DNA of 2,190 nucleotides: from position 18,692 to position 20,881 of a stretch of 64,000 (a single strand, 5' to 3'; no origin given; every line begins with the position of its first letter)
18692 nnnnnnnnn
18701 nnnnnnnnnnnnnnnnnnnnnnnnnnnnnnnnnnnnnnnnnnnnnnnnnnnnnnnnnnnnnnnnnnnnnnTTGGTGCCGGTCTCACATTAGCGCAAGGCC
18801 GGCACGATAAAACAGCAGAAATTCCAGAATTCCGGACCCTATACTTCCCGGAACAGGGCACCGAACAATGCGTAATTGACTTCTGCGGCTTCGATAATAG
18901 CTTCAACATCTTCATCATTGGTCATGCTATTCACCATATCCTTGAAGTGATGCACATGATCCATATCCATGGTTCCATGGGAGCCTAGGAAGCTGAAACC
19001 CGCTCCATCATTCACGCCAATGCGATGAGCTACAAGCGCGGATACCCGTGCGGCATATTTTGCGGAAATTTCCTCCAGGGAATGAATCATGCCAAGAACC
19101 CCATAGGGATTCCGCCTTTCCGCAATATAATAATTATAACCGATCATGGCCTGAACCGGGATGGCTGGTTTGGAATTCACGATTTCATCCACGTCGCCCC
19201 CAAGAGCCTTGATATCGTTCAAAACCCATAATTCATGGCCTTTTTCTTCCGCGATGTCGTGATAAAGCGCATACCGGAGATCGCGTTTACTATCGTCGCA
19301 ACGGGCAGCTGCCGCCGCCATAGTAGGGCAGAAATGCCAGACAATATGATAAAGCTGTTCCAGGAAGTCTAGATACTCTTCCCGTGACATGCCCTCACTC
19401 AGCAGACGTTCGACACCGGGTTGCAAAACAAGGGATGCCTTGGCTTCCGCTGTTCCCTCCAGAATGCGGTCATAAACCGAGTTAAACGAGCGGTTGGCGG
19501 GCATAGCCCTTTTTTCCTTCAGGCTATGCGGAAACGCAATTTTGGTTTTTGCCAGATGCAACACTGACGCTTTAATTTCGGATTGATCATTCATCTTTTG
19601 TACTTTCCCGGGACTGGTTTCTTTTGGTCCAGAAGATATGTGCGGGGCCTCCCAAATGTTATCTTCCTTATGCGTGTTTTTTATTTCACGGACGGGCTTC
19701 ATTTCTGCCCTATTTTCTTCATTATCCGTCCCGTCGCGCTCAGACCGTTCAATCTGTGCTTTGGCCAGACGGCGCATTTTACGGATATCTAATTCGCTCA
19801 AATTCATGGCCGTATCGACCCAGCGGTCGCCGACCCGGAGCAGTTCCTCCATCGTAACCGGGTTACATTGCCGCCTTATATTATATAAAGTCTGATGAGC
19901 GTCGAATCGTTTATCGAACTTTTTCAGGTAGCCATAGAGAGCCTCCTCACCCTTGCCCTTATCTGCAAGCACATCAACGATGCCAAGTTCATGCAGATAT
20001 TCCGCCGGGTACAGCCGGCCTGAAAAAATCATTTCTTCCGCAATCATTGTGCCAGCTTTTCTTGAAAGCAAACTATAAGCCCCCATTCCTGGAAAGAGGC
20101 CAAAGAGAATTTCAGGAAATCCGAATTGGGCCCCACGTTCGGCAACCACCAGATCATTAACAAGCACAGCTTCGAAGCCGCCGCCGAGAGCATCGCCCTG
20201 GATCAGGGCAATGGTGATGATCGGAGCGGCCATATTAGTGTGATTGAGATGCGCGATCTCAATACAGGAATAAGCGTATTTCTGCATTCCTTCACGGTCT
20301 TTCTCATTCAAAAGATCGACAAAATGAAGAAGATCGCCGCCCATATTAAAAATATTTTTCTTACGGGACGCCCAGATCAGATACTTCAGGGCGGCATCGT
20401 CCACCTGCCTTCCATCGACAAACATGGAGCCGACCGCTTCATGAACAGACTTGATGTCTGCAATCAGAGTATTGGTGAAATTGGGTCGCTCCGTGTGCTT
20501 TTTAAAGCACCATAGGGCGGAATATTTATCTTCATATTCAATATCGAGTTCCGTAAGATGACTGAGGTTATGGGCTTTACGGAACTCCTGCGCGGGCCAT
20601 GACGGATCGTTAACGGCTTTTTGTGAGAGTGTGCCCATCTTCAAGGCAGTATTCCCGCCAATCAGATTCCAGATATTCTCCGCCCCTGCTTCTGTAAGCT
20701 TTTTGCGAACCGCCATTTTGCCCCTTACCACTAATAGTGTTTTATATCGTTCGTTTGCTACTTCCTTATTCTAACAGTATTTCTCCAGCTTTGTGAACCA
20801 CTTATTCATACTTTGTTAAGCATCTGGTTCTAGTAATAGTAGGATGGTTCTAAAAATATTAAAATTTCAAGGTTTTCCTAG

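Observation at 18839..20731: RpfF-type DSF synthase fused to a heme-oxygenase-like diiron oxidase domain: candidate synthase for a new diffusible signal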

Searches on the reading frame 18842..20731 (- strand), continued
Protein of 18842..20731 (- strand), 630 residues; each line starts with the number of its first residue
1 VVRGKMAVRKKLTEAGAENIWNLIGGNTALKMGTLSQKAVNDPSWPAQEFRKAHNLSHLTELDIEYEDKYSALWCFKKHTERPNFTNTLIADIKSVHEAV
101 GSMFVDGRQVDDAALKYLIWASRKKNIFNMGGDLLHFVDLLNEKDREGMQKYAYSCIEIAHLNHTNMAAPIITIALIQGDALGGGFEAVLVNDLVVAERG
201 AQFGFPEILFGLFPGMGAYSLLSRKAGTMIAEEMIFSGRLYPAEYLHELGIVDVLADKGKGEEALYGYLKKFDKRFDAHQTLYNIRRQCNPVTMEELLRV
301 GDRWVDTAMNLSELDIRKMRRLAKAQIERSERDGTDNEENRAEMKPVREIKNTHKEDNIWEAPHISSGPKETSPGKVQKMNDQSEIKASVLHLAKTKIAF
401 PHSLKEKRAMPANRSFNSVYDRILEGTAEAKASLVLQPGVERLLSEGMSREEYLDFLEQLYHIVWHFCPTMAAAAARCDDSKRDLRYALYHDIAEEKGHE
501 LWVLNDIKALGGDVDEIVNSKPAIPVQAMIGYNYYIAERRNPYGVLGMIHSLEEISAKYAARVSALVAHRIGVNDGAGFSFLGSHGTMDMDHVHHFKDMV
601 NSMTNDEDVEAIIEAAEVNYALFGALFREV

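Call 55: predict_structure(alignment_id=A1)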
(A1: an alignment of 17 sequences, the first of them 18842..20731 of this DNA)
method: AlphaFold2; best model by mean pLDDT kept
length: 630 residues; sequences in the alignment: 17
mean_pLDDT: 75.1   pTM: 0.50
mean pLDDT of the five models: 75.1, 73.9, 71.8, 68.9, 68.2
residues with pLDDT >= 90: 243; 70-90: 214; 50-70: 44; < 50: 129
segments of 3 or more residues with pLDDT < 50: 1-45, 335-416
pLDDT, mean of each block of 10 residues (from residue 1): 29 29 28 31 50 78 89 85 77 92 71 80 65 83 94 93 91 86 70 92 81 82 87 84 91 92 94 90 87 93 92 87 77 50 32 29 30 29 33 31 28 53 91 82 85 92 95 95 92 91 94 94 94 95 95 83 82 84 69 82 90 96 81
secondary structure, 60 per line:
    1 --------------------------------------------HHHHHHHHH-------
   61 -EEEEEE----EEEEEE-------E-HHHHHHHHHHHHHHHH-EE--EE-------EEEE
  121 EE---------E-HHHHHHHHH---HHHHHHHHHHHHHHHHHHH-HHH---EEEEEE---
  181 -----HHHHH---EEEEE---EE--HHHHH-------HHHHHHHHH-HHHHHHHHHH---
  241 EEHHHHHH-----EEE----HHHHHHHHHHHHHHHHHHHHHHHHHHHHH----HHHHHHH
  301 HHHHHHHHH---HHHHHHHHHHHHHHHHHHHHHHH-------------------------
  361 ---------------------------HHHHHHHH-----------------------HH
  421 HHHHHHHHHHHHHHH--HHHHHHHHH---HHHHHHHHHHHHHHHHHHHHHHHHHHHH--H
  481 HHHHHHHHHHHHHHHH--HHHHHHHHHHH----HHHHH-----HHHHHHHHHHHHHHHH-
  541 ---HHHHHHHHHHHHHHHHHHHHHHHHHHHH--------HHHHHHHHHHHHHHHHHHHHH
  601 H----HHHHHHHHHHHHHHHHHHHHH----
elements in order: H45-53 E62-67 E72-77 H87-102 E117-122 H134-142 H146-164 E172-177 H186-190 E194-198 H206-210 H218-226 H228-237 H243-248 E254-256 H261-289 H294-309 H313-335 H388-395 H419-435 H438-446 H450-477 H480-496 H499-509 H514-518 H524-539 H544-571 H580-601 H606-626

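Call 57: fold_search(model_id=the predicted structure, library=pdb)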
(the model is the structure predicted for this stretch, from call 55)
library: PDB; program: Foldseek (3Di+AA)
matches with E <= 10: 1275; with E <= 0.001: 698
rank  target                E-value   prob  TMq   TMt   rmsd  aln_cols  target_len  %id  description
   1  5fus_A                4.7e-17  1.00  0.40  0.92   1.8       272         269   31  Crystal structure of B. cenocepacia DfsA (released 2016-06-01)
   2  5fus_C                8.2e-17  1.00  0.40  0.92   1.8       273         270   32  Crystal structure of B. cenocepacia DfsA (released 2016-06-01)
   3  5fus_B                9.0e-17  1.00  0.40  0.91   1.8       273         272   32  Crystal structure of B. cenocepacia DfsA (released 2016-06-01)
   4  6dgn_A                9.0e-17  1.00  0.40  0.90   1.9       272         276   32  Cronobacter turicensis BDSF synthase RpfF in complex with the RpfR quorum-sensing receptor FI domain (released 2019-01-02)
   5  7zq7_A                1.2e-16  1.00  0.39  0.89   2.3       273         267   35  Structure of RpF-1 (released 2023-05-10)
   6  3m6m_C                2.0e-16  1.00  0.39  0.91   2.2       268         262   35  Crystal structure of RpfF complexed with REC domain of RpfC (released 2010-09-22)
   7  3m6m_A                3.2e-16  1.00  0.39  0.91   2.2       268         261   35  Crystal structure of RpfF complexed with REC domain of RpfC (released 2010-09-22)
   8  3m6n_C                3.6e-16  1.00  0.39  0.90   2.2       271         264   34  Crystal structure of RpfF (released 2010-09-22)
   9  3m6m_B                3.8e-16  1.00  0.39  0.90   2.3       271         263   34  Crystal structure of RpfF complexed with REC domain of RpfC (released 2010-09-22)
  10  3m6n_B                4.5e-16  1.00  0.39  0.90   2.6       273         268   34  Crystal structure of RpfF (released 2010-09-22)
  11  3m6n_A                2.3e-15  1.00  0.39  0.91   2.1       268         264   35  Crystal structure of RpfF (released 2010-09-22)
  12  7zq7_E                7.5e-15  1.00  0.39  0.90   2.2       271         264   35  Structure of RpF-1 (released 2023-05-10)
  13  3lke_B                7.2e-09  1.00  0.35  0.81   3.4       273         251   19  Crystal structure of enoyl-CoA hydratase from Bacillus halodurans (released 2010-02-09)
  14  5jbw                  7.2e-09  1.00  0.32  0.75  16.0       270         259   19  Crystal structure of LiuC (released 2016-06-22)
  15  5z7r_A                7.2e-09  1.00  0.31  0.73  16.3       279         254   17  Crystal structure of crotonase from Clostridium acetobutylicum (released 2018-02-14)
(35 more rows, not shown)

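Call 70: search_protein_representatives(protein=window:18842-20716:-)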
Query: 625 residues. Proteins with E-value up to 0.001 (for the whole library): 16715; up to 1e-10: 1584; up to 1e-30: 478. The best 150 are listed.
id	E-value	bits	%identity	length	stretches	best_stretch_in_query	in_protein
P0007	5.2e-210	715.4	62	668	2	51-330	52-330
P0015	1.3e-167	575.4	48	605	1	13-624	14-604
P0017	9.7e-132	457.0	47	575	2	50-330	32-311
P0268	2.8e-88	313.4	47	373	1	54-328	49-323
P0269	1.9e-83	297.5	57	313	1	52-277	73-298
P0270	6.8e-81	289.0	48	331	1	54-329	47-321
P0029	3.4e-79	283.4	49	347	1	47-325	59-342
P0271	4.6e-77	276.4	45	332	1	54-335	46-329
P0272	7.9e-76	272.3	43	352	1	44-336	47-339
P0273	8.6e-75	268.9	42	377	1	54-324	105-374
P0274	1.4e-73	264.9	44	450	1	55-324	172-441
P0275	1.9e-73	264.5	47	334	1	55-327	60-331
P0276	3.6e-72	260.2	43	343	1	49-324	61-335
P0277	1.1e-71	258.7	46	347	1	55-324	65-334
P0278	1.6e-71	258.1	45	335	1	50-327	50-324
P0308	2.7e-63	230.9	45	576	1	54-321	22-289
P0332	1.4e-57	212.1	40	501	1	55-321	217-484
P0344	2.6e-55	204.6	38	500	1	56-337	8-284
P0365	6.5e-53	196.6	38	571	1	58-326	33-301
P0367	1.2e-52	195.7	40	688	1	51-323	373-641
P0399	6.7e-49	183.4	41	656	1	75-326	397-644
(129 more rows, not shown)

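Call 71: search_protein_families(library=pfam, proteins=[P0308, P0365, P0367, P0399, P0332, P0344, P0274, P0117], max_evalue=0.001)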
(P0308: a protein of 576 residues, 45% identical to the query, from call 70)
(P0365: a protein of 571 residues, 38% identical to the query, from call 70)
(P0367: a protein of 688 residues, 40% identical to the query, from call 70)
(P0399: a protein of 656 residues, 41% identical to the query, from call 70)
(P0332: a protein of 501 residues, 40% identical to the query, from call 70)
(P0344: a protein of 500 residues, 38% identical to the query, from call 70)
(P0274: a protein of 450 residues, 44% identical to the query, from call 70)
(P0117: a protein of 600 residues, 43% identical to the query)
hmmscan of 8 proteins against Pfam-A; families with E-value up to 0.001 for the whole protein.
P0308 (576 aa): 8 families
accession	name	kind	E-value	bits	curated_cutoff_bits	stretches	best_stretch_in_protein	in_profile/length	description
PF00378.25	ECH_1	-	5.8e-19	68.9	27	1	80-217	43-172/251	Enoyl-CoA hydratase/isomerase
PF08241.18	Methyltransf_11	-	5.1e-14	53.1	21.2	1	343-442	1-94/95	Methyltransferase domain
PF13649.12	Methyltransf_25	-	2e-13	51.3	27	1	343-439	2-97/97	Methyltransferase domain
PF13489.12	Methyltransf_23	-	2.1e-12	47.5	27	1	322-447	5-120/164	Methyltransferase domain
PF01209.24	Ubie_methyltran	-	5.6e-12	46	20.1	1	332-446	41-154/233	ubiE/COQ5 methyltransferase family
PF13847.12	Methyltransf_31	-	2.4e-11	44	27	1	338-450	3-114/145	Methyltransferase domain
PF08242.18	Methyltransf_12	-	3.2e-11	44.3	30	1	343-441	1-98/98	Methyltransferase domain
PF16113.10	ECH_2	-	9.8e-08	32.3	27.2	1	78-254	36-208/335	Enoyl-CoA hydratase/isomerase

P0365 (571 aa): 9 families
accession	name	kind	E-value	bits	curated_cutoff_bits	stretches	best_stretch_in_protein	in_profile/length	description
PF08241.18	Methyltransf_11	-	1.1e-14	55.2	21.2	1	347-446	1-94/95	Methyltransferase domain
PF00378.25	ECH_1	-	1.2e-13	51.4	27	1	92-225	48-173/251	Enoyl-CoA hydratase/isomerase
PF13847.12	Methyltransf_31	-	1.7e-13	50.9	27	1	342-469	3-127/145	Methyltransferase domain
PF01209.24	Ubie_methyltran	-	1.9e-13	50.7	20.1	1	341-450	46-154/233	ubiE/COQ5 methyltransferase family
PF13649.12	Methyltransf_25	-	3.7e-13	50.4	27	1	347-443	2-97/97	Methyltransferase domain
PF08242.18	Methyltransf_12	-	2.1e-11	44.8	30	1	347-445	1-98/98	Methyltransferase domain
PF16113.10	ECH_2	-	7.5e-10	39.3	27.2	1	81-281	32-228/335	Enoyl-CoA hydratase/isomerase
PF13489.12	Methyltransf_23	-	6.9e-09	36.1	27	1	340-453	20-122/164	Methyltransferase domain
PF01135.25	PCMT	-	1.3e-05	25.6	20.3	1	307-401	42-132/210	Protein-L-isoaspartate(D-aspartate) O-methyltransferase (PCMT)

P0367 (688 aa): 2 families
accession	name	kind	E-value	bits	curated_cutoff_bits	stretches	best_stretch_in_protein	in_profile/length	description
PF00378.25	ECH_1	-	1.1e-23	84.3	27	1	432-568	45-173/251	Enoyl-CoA hydratase/isomerase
PF16113.10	ECH_2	-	1.1e-09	38.8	27.2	1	431-600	39-203/335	Enoyl-CoA hydratase/isomerase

P0399 (656 aa): 3 families
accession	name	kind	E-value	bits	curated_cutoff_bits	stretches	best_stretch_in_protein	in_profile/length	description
PF10118.14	Metal_hydrol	-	1.8e-64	218.3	33.2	1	18-263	2-247/247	Predicted metal-dependent hydrolase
PF00378.25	ECH_1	-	2.1e-14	53.9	27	1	428-574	40-179/251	Enoyl-CoA hydratase/isomerase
PF16113.10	ECH_2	-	9.4e-11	42.2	27.2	1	426-597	33-201/335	Enoyl-CoA hydratase/isomerase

P0332 (501 aa): 3 families
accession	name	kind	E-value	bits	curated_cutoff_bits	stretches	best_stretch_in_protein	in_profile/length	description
PF00378.25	ECH_1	-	7.5e-23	81.6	27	1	274-431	42-191/251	Enoyl-CoA hydratase/isomerase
PF16113.10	ECH_2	-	5.5e-14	52.8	27.2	1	273-424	36-182/335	Enoyl-CoA hydratase/isomerase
PF03405.20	FA_desaturase_2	-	0.00017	21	22.7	1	30-79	174-223/325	Fatty acid desaturase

P0344 (500 aa): 8 families
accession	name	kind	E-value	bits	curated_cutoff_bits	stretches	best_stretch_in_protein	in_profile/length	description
PF00378.25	ECH_1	-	2.1e-12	47.3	27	1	114-240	89-214/251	Enoyl-CoA hydratase/isomerase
PF08241.18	Methyltransf_11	-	2.6e-10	41.2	21.2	1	324-424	1-95/95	Methyltransferase domain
PF13649.12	Methyltransf_25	-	8e-10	39.7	27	1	324-420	2-97/97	Methyltransferase domain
PF13847.12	Methyltransf_31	-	1.8e-09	37.8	27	1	318-448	2-129/145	Methyltransferase domain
PF13489.12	Methyltransf_23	-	6.5e-08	32.9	27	1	317-429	20-121/164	Methyltransferase domain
PF08242.18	Methyltransf_12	-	2.9e-06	28.4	30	1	324-422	1-98/98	Methyltransferase domain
PF01209.24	Ubie_methyltran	-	3.1e-06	27.2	20.1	1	280-427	6-154/233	ubiE/COQ5 methyltransferase family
PF01135.25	PCMT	-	0.00059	20.1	20.3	0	310-367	64-121/210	Protein-L-isoaspartate(D-aspartate) O-methyltransferase (PCMT)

P0274 (450 aa): 2 families
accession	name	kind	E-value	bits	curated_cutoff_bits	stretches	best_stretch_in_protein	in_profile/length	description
PF00378.25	ECH_1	-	1.4e-18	67.6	27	1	279-370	85-177/251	Enoyl-CoA hydratase/isomerase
PF16113.10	ECH_2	-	7e-12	45.9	27.2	1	242-401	51-206/335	Enoyl-CoA hydratase/isomerase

P0117 (600 aa): 2 families
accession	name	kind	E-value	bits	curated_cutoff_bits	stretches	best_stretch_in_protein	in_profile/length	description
PF00378.25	ECH_1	-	9e-21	74.8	27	1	375-539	45-201/251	Enoyl-CoA hydratase/isomerase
PF16113.10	ECH_2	-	5.6e-09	36.4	27.2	1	374-541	39-201/335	Enoyl-CoA hydratase/isomerase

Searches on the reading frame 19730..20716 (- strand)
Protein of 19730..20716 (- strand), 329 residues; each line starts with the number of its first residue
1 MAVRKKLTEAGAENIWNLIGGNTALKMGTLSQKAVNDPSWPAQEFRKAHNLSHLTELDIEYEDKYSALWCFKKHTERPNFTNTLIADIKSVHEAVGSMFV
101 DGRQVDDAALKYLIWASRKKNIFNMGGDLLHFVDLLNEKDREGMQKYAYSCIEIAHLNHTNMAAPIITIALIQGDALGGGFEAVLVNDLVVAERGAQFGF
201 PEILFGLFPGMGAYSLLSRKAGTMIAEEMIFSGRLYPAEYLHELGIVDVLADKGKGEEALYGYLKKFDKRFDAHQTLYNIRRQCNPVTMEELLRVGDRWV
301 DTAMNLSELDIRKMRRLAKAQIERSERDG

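Call 14: search_solved_structures(query=window:19730-20716:-, max_evalue=1e-10, show_alignments=2)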
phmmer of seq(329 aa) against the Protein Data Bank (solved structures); distinct sequences matched with E-value up to 1e-10: 38.
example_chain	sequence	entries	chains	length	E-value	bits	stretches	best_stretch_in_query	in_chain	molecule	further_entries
3m6m_A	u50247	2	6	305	5.8e-49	170.1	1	111-328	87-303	RpfF protein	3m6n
7zq7_A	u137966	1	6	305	5.2e-48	167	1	76-325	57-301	Crotonase/enoyl-CoA hydratase family protein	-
6dgn_A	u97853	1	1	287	5.2e-45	157.1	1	45-324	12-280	RpfF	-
5fus_A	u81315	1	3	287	1.9e-44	155.3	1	45-324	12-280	Putative enoyl CoA hydratase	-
6ldz_A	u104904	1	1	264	8.7e-15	57.8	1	167-266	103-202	Probable enoyl-CoA hydratase EchA1 (Enoyl hydrase) (Unsaturated acyl-CoA hydratase) (Croto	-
5kjp_A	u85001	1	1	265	8.8e-15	57.8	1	167-266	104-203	Enoyl-CoA hydratase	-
1ey3_A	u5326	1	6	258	9.7e-14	54.4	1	148-249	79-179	ENOYL-COA HYDRATASE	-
1mj3_A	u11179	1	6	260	9.9e-14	54.3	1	148-249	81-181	ENOYL-COA HYDRATASE, MITOCHONDRIAL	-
1dub_A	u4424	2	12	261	1e-13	54.3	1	148-249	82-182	2-ENOYL-COA HYDRATASE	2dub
9rgq_A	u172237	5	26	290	1.2e-13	54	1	148-249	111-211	Enoyl-CoA hydratase, mitochondrial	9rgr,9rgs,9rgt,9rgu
2pbp_A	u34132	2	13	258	2.3e-13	53.1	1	168-250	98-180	Enoyl-CoA hydratase subunit I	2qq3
4jcs_A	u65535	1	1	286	3.2e-13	52.7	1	99-249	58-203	Enoyl-CoA hydratase/isomerase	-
3qxi_A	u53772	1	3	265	5.7e-13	51.8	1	165-265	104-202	Enoyl-CoA hydratase EchA1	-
4di1_A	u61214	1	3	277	1e-12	51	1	162-251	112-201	Enoyl-CoA hydratase EchA17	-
4fzw_A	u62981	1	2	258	1.1e-12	50.9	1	169-248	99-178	2,3-dehydroadipyl-CoA hydratase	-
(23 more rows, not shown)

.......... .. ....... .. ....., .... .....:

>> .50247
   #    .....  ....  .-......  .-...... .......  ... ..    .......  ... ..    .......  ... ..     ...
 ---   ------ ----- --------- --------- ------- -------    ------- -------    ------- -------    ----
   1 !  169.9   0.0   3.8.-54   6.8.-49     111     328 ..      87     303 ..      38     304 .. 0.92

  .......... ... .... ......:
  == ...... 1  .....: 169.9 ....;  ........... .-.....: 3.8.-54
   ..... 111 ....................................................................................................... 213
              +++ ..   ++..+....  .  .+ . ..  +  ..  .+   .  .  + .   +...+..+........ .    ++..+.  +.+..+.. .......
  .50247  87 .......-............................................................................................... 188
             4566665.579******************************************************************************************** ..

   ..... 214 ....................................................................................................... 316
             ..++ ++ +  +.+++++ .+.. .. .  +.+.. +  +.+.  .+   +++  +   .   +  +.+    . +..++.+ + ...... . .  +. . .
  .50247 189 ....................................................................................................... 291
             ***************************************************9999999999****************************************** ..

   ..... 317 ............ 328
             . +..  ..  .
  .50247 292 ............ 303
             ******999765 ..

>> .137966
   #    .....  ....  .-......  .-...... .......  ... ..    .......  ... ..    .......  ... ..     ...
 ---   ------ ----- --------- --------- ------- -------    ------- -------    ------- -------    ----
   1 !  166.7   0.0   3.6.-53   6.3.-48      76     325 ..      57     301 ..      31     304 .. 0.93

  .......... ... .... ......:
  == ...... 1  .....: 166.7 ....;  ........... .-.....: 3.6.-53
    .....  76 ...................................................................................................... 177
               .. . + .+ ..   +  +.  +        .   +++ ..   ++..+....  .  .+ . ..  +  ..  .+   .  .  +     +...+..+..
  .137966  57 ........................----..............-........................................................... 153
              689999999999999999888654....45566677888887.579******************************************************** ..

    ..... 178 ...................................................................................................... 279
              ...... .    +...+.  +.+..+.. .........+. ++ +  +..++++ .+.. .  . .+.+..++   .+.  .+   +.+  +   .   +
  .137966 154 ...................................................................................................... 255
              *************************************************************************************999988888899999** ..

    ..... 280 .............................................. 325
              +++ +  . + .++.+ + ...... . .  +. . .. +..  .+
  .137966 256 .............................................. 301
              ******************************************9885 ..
